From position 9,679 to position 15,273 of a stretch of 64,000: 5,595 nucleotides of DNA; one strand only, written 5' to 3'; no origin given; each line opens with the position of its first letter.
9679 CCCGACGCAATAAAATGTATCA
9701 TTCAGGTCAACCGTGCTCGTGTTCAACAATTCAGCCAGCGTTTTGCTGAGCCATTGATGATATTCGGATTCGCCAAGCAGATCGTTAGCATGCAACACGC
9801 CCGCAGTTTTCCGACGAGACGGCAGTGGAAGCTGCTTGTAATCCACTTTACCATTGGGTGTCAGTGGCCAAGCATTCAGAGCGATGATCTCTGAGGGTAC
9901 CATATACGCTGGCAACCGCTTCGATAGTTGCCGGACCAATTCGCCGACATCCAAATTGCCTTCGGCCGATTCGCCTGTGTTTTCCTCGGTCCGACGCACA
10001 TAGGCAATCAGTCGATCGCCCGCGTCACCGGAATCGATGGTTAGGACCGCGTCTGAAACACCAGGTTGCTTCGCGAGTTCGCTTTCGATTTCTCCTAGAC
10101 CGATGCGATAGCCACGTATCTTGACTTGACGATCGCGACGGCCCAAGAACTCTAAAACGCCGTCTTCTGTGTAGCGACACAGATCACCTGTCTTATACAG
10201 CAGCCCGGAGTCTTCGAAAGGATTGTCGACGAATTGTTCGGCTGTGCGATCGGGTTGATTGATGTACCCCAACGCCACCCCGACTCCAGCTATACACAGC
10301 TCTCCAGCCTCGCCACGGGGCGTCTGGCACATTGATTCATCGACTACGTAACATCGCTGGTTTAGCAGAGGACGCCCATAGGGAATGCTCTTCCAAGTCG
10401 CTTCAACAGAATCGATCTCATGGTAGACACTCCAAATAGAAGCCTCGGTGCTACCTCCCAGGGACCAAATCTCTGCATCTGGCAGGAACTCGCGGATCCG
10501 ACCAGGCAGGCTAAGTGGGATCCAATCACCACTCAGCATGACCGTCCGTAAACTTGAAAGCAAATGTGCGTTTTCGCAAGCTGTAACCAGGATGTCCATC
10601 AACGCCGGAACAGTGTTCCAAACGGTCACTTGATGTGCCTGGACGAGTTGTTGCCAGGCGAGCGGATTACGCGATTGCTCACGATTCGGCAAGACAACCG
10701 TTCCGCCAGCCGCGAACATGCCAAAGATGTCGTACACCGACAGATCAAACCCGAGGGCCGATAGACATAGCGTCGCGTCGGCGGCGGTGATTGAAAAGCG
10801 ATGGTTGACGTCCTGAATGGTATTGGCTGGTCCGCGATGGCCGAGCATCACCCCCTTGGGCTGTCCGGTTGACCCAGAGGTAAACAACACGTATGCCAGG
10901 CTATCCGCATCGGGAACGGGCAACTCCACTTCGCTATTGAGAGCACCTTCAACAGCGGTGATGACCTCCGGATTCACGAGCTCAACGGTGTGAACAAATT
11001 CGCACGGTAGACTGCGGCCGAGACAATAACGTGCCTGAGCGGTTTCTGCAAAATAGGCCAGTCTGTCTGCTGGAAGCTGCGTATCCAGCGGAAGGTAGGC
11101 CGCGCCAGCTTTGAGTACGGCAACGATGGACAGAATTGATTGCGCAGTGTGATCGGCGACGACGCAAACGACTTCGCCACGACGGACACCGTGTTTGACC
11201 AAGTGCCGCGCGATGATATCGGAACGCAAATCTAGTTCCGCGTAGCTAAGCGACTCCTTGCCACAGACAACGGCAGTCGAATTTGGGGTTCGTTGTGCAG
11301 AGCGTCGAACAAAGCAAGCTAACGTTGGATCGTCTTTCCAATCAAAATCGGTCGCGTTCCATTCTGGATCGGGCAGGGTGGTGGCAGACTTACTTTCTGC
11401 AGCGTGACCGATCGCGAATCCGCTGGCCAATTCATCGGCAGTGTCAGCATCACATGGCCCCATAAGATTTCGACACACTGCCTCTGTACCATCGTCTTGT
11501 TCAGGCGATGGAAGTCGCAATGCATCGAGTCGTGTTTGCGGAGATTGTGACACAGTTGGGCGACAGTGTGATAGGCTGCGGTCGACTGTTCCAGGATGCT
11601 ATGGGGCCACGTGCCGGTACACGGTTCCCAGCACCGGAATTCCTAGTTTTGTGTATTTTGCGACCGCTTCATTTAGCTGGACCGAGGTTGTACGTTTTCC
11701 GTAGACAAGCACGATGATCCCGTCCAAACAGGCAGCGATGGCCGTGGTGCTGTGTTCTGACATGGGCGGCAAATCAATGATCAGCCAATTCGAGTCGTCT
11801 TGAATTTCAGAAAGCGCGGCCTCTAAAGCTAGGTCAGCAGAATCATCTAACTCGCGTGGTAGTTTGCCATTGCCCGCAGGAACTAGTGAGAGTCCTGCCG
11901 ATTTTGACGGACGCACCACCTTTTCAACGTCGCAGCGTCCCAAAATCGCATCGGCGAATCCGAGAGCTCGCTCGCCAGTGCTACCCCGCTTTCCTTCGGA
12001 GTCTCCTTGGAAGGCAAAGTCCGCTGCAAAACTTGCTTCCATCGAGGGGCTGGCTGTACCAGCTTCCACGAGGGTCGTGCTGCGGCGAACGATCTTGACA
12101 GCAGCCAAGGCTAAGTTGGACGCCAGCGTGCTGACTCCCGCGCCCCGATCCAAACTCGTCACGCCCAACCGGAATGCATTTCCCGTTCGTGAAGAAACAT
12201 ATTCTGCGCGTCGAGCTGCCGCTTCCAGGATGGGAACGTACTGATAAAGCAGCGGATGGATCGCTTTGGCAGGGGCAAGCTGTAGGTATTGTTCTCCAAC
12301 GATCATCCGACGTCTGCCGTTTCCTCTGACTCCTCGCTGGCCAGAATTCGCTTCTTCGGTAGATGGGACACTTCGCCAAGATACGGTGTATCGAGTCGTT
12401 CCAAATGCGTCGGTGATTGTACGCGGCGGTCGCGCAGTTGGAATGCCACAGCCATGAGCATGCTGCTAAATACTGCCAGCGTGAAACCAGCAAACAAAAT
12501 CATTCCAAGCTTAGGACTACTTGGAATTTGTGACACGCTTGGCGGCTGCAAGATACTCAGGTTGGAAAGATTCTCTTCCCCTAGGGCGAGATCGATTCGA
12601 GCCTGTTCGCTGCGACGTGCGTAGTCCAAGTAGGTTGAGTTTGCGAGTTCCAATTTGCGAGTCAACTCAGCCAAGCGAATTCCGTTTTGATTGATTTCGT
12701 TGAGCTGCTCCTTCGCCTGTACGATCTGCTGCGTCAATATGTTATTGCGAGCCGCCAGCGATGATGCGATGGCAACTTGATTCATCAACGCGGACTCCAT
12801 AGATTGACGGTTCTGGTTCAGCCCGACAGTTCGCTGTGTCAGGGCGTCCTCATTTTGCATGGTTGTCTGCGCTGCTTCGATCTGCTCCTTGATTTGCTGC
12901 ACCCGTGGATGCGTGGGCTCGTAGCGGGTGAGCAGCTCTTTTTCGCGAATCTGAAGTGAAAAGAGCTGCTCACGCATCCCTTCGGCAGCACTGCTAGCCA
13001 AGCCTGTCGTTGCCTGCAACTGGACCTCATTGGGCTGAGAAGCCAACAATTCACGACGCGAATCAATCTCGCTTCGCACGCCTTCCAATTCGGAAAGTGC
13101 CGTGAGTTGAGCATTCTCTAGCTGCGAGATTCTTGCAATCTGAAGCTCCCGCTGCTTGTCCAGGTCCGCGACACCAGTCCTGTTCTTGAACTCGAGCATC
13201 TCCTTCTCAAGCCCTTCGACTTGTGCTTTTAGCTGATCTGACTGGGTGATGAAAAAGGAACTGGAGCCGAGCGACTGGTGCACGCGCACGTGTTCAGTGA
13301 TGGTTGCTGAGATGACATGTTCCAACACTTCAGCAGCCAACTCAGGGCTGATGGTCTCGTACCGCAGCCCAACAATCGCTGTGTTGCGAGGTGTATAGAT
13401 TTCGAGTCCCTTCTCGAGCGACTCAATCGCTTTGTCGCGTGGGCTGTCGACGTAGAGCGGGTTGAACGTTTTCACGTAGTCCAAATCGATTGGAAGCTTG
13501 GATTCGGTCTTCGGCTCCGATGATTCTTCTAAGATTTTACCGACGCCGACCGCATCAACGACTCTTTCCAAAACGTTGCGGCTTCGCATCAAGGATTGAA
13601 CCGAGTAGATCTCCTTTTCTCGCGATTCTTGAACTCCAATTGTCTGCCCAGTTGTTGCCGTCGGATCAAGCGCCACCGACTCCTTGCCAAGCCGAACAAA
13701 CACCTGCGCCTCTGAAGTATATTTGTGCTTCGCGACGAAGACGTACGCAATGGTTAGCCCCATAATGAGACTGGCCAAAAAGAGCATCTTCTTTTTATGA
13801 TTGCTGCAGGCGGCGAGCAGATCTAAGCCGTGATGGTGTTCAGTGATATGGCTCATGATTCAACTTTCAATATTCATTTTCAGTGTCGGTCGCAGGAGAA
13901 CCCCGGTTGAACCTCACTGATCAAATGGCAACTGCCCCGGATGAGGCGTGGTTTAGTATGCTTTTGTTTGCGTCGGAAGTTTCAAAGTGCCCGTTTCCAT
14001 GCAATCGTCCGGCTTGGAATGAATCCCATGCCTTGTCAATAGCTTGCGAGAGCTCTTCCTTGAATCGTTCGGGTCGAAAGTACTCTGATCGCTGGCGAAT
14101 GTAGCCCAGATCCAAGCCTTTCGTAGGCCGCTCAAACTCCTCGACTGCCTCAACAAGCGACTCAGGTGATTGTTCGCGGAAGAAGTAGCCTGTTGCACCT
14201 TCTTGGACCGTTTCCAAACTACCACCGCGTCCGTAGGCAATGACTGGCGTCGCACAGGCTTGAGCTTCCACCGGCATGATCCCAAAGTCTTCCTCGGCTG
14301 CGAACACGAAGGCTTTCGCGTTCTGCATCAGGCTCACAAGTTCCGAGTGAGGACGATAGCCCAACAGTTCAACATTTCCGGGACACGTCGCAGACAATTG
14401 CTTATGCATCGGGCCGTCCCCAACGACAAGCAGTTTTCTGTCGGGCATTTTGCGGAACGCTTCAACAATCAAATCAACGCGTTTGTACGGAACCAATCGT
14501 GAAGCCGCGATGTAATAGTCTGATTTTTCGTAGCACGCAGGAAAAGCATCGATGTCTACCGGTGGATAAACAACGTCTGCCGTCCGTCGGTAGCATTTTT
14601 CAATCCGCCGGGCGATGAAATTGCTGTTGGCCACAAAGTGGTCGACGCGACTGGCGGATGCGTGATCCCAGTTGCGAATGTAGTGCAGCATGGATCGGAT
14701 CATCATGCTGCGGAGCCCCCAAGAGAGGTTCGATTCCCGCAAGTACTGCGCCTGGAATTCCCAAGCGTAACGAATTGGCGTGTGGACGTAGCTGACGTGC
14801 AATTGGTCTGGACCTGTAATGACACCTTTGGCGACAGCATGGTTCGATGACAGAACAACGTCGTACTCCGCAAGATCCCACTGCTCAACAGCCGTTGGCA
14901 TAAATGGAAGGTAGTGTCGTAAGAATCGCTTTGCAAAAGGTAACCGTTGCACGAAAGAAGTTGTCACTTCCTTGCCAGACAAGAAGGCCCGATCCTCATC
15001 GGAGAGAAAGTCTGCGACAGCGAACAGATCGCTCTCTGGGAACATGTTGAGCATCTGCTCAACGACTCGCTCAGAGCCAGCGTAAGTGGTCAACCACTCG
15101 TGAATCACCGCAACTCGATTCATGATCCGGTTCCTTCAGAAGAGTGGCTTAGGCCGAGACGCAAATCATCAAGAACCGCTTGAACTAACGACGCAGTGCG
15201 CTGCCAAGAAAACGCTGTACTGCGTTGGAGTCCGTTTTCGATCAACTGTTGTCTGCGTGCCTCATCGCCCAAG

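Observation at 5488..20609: An NRPS is the terminal gene of a Wzx/Wzy polysaccharide operon: candidate peptide-decorated glycan or co-regulated peptide system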

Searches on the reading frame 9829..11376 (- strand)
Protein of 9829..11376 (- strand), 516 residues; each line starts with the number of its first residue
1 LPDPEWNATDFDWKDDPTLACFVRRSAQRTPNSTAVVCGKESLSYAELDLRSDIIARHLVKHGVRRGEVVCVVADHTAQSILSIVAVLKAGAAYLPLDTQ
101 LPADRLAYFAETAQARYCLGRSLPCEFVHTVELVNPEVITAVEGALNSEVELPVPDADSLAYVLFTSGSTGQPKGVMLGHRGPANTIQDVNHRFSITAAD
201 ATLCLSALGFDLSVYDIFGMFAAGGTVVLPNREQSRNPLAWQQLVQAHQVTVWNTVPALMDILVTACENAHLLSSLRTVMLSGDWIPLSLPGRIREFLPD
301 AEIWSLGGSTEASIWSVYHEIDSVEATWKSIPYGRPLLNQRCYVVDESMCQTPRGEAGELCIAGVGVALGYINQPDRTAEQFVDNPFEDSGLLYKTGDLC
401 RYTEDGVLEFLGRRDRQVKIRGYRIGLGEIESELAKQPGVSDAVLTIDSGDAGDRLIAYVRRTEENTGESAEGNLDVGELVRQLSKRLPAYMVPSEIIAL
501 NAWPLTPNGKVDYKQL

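Call 69: search_solved_structures(query=window:9829-11376:-, max_evalue=1e-40)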
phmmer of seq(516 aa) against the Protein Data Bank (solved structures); distinct sequences matched with E-value up to 1e-40: 72 (the best 60 are shown).
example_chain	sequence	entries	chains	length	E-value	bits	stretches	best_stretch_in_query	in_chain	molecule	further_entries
6mfy_A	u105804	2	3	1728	9.2e-158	529.3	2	26-515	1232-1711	Linear gramicidin synthase subunit A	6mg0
9be3_A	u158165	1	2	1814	1.1e-157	529.1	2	26-515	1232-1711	Linear gramicidin synthase subunit A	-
9be4_A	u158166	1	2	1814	1.1e-157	529.1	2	26-515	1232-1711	Linear gramicidin synthase subunit A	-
6mfz_A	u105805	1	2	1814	1.1e-157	529.1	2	26-515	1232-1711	Linear gramicidin synthase subunit A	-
9meh_A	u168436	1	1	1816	1.1e-157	529.1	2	26-515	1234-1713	Linear gramicidin synthase subunit A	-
8xjz_C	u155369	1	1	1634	2.5e-132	445.4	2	7-513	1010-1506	Peptide synthetase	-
7ly7_A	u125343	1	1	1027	3.5e-116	392.1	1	24-515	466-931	BmdB, Bacillamide NRPS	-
7ly4_E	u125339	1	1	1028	3.6e-116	392.1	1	24-515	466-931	BmdB, bacillamide NRPS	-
6lta_A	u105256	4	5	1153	2.5e-107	362.9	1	6-513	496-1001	Nonribosomal peptide synthetase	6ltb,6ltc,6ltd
5u89_A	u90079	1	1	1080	1.5e-91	310.9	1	5-515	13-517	Amino acid adenylation domain protein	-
6p1j_A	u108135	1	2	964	2e-88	300.6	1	5-515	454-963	Txo2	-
7emy_A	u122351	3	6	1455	9.1e-88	298.4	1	25-454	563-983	Dihydroaeruginoic acid synthetase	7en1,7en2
9bfd_A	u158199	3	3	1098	2e-87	297.3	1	24-515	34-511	Tyrocidine synthase 1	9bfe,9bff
6ea3_B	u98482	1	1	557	2.5e-82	280.5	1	16-511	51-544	adenylation domain of Fuscachelin synthetase component H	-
8jbr_A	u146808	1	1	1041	4.8e-82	279.5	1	5-515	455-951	McyA protein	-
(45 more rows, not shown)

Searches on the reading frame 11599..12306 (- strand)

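Call 3: search_protein_families(library=pfam, proteins=[window:11599-12306:-])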
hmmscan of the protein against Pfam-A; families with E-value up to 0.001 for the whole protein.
window:11599-12306:- (235 aa): 0 families

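Call 8: search_protein_families(library=ncbifam, proteins=[window:11599-12306:-], max_evalue=0.01)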
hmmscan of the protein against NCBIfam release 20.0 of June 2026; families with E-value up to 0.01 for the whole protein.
window:11599-12306:- (235 aa): 8 families
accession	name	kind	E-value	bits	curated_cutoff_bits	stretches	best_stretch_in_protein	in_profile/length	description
TIGR03018.1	pepcterm_TyrKin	hypoth_equivalog_domain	4.2e-11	42.6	230.65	1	114-217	89-195/207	XrtA-associated tyrosine autokinase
TIGR01007.1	eps_fam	subfamily_domain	2.5e-09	37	108.05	1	46-233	19-190/204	polysaccharide biosynthesis tyrosine autokinase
TIGR03815.1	CpaE_hom_Actino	equivalog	9.4e-08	31.5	154.45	1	38-232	105-282/340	septum site-determining protein Ssd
TIGR03029.1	EpsG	equivalog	1.5e-07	30.8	313.8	1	47-230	106-272/274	chain length determinant protein tyrosine kinase EpsG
TIGR03371.1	cellulose_yhjQ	equivalog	2.4e-06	27.2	157.85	1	46-220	3-163/246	cellulose biosynthesis protein BcsQ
TIGR01005.1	eps_transp_fam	subfamily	0.001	17.4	411.7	1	113-231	598-716/754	exopolysaccharide transport protein family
NF008669.0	PRK11670.1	equivalog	0.0052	15.7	348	0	167-229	210-275/369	iron-sulfur cluster carrier protein ApbC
NF041283.1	PrgP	equivalog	0.0061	15.9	400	0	158-203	110-155/297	ParA superfamily DNA segregation protein PrgP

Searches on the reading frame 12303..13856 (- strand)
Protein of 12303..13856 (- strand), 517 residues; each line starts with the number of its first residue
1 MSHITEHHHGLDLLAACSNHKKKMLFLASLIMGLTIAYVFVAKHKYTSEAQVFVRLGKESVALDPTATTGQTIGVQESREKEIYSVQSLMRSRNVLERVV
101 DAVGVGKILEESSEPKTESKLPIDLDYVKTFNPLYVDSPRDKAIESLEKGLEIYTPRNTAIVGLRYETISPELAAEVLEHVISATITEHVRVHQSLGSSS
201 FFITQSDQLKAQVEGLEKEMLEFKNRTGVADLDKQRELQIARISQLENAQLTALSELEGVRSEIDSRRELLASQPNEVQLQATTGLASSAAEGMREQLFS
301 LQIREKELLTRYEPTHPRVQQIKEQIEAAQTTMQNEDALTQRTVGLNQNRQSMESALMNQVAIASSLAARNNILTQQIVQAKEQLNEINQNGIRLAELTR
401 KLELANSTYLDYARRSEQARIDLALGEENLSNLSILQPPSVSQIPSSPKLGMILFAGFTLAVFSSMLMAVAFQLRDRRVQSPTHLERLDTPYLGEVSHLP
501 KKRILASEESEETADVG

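Call 3: search_protein_families(library=pfam, proteins=[window:12303-13856:-])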
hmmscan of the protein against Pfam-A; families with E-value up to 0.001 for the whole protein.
window:12303-13856:- (517 aa): 2 families
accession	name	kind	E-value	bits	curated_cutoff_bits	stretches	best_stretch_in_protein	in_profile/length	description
PF02706.20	Wzz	-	1.3e-07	32.2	25.5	1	13-101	8-89/91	Chain length determinant protein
PF13807.11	GNVR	-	0.00033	21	27.7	0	397-470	8-78/82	G-rich domain on putative tyrosine kinase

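Call 8: search_protein_families(library=ncbifam, proteins=[window:12303-13856:-], max_evalue=0.01)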
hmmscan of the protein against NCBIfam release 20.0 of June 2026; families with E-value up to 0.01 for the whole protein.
window:12303-13856:- (517 aa): 6 families
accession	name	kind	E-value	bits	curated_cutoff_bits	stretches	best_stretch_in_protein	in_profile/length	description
TIGR03007.1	pepcterm_ChnLen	equivalog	4.3e-32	111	278.85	1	140-504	102-468/498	XrtA system polysaccharide chain length determinant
TIGR03017.1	EpsF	equivalog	1.9e-17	63.1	422.75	1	146-497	118-444/444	chain length determinant protein EpsF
TIGR01005.1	eps_transp_fam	subfamily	2.6e-17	62.3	411.7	1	13-487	9-467/754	exopolysaccharide transport protein family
TIGR01010.1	BexC_CtrB_KpsE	subfamily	1.3e-12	47.5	437.5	1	27-263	12-236/362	polysaccharide export inner-membrane protein, BexC/CtrB/KpsE family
TIGR01006.1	polys_exp_MPA1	subfamily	3.6e-07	29.8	296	1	429-499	153-224/226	CspC family polysaccharide chain length determinant protein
NF041864.1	EpsV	equivalog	8.2e-07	27.9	800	1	26-488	38-472/484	PCP family exopolysaccharide biosynthesis protein EpsV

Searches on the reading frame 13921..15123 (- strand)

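Call 3: search_protein_families(library=pfam, proteins=[window:13921-15123:-])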
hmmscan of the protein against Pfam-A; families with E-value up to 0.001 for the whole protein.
window:13921-15123:- (400 aa): 4 families
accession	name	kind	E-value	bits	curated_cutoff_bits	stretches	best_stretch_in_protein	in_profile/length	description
PF00534.26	Glycos_transf_1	-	2.1e-28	99.4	26.4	1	198-331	12-156/172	Glycosyl transferases group 1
PF13692.12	Glyco_trans_1_4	-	1.3e-21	77.8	27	1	205-329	5-138/142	Glycosyl transferases group 1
PF13439.12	Glyco_transf_4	-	4.5e-09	37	28.5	1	16-192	3-169/170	Glycosyltransferase Family 4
PF13524.12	Glyco_trans_1_2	-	0.0002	21.7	25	1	218-332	4-113/144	Glycosyl transferase-like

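Call 8: search_protein_families(library=ncbifam, proteins=[window:13921-15123:-], max_evalue=0.01)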
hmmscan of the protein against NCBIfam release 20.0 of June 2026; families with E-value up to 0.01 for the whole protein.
window:13921-15123:- (400 aa): 23 families
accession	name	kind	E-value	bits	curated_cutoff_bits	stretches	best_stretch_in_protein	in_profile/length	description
TIGR03999.1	thiol_BshA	equivalog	2e-11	43.5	273.7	1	201-318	199-323/375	N-acetyl-alpha-D-glucosaminyl L-malate synthase BshA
NF053787.1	GlcN_PG_synth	equivalog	3.8e-11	42.4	480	1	202-330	198-323/361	N-acetylglucosaminyl phosphatidylglycerol synthase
TIGR03449.1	mycothiol_MshA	equivalog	1.3e-10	40.8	462.5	1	250-330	285-366/406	D-inositol-3-phosphate glycosyltransferase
NF041876.1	EPS_EpsE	equivalog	1.6e-10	40.8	400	1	248-332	275-360/389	exopolysaccharide biosynthesis GT4 family glycosyltransferase EpsE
TIGR03088.1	stp2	hypoth_equivalog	5.5e-10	38.8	409.05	1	224-332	225-337/374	TIGR03088 family PEP-CTERM/XrtA system glycosyltransferase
TIGR04047.1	MSMEG_0565_glyc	hypoth_equivalog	7.6e-09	35.1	259.85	1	246-332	254-340/373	MSMEG_0565 family glycosyltransferase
TIGR02149.1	glgA_Coryne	subfamily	2.4e-08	33.5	302.4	1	258-319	273-335/391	glycogen synthase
TIGR04063.1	stp3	hypoth_equivalog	1e-07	31.2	442.05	1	213-332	225-359/397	TIGR04063 family PEP-CTERM/XrtA system glycosyltransferase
NF047880.1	glyco_SdgA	exception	2.1e-06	26.6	800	1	201-331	315-454/488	serine-aspartate repeat adhesin O-glycosyltransferase SdgA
NF012028.0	PRK15484.1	subfamily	5.1e-06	25.8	618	1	208-326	200-337/380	lipopolysaccharide N-acetylglucosaminyltransferase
NF038255.1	exopoly_VpsD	equivalog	9.4e-06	24.7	300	1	150-331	147-348/381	VpsD family glycosyltransferase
NF049988.1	MGlcDAGSynMgs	equivalog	1.3e-05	24.7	400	1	216-328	232-348/398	alpha-monoglucosyldiacylglycerol synthase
NF001901.0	PRK00654.1-5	equivalog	2.1e-05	23.2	649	1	202-328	317-451/502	glycogen synthase GlgA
TIGR04157.1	glyco_rSAM_CFB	subfamily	0.00019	20.5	400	1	206-315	232-348/406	TIGR04157 family glycosyltransferase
TIGR02095.1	glgA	subfamily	0.00041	19.1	328.45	1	206-328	299-436/477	glycogen/starch synthase, ADP-glucose type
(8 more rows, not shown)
